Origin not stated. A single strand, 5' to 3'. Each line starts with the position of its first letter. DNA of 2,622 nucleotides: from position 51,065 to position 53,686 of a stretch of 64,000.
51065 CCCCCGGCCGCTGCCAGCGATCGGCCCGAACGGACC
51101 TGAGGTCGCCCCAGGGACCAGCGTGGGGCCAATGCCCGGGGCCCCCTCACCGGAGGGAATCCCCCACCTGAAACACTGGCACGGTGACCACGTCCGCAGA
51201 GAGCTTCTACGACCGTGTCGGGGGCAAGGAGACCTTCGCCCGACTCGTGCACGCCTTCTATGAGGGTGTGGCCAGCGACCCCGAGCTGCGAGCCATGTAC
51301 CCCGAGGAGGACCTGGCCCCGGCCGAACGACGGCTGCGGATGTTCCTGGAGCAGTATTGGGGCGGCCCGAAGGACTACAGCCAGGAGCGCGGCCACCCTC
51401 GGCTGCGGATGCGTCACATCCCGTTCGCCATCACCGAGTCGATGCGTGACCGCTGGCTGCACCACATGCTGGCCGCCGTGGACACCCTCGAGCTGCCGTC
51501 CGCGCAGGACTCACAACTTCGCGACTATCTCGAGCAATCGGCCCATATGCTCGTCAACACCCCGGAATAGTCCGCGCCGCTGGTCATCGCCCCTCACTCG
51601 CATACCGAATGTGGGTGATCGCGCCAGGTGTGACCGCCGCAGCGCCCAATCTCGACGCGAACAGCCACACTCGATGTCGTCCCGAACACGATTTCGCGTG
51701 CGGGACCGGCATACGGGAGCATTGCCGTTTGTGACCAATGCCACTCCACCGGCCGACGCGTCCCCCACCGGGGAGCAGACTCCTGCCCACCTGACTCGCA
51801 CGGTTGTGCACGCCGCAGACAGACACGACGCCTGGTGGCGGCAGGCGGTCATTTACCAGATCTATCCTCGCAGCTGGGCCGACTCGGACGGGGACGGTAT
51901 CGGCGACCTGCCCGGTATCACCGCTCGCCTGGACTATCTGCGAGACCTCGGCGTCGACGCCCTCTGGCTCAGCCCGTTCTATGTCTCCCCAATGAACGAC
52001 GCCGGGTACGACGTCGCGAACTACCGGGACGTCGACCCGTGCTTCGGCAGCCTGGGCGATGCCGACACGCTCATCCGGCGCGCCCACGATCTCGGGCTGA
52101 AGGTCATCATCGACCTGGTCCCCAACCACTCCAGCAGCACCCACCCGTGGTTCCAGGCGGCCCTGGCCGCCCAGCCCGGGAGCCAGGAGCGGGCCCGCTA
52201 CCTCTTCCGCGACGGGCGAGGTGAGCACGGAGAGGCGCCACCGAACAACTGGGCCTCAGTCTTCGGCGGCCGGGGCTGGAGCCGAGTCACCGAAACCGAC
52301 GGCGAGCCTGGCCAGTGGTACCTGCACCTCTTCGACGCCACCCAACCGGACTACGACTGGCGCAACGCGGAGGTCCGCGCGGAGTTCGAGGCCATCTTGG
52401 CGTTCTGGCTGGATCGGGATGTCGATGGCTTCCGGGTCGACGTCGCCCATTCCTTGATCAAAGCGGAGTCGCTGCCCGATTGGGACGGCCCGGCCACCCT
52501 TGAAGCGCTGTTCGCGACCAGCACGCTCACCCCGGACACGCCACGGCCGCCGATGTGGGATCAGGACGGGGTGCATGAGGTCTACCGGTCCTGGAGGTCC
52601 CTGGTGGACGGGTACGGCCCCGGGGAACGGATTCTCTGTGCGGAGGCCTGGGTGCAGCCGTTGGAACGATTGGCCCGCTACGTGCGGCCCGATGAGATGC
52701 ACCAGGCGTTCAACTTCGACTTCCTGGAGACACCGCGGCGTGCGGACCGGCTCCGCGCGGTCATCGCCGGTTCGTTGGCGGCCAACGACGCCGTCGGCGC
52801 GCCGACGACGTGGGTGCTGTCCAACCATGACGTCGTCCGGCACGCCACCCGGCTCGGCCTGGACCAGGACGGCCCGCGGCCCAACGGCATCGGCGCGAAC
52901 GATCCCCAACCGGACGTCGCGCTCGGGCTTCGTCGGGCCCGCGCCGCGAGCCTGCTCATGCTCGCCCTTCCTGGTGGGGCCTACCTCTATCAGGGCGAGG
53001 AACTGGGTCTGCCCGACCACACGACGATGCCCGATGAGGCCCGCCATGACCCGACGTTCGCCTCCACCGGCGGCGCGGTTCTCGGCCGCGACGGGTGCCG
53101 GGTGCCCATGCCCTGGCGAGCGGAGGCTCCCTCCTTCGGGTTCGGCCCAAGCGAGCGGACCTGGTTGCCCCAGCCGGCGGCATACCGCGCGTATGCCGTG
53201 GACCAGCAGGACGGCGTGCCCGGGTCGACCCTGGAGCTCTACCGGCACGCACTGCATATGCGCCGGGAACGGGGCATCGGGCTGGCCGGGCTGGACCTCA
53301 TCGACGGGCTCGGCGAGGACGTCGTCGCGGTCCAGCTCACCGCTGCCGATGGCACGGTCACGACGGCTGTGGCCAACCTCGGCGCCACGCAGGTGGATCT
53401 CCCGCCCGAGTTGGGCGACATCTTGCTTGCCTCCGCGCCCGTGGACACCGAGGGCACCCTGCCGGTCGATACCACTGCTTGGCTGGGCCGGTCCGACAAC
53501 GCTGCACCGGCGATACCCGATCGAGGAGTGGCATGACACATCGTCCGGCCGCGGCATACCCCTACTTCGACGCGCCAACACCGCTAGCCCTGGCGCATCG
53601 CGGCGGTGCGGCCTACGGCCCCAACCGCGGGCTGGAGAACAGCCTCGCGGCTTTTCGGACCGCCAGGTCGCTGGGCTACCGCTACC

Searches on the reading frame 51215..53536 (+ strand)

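Call 57: search_protein_families(library=pfam, proteins=[window:51215-53536:+], max_evalue=0.001)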
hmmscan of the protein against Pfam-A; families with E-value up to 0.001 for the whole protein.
window:51215-53536:+ (773 aa): 2 families
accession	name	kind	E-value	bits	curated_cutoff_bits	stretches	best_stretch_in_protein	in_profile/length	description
PF00128.31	Alpha-amylase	-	5.9e-95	319.5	22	1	215-685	1-439/446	Alpha amylase, catalytic domain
PF11941.14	DUF3459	-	6.2e-07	30.1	22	1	675-757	1-90/90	Domain of unknown function (DUF3459)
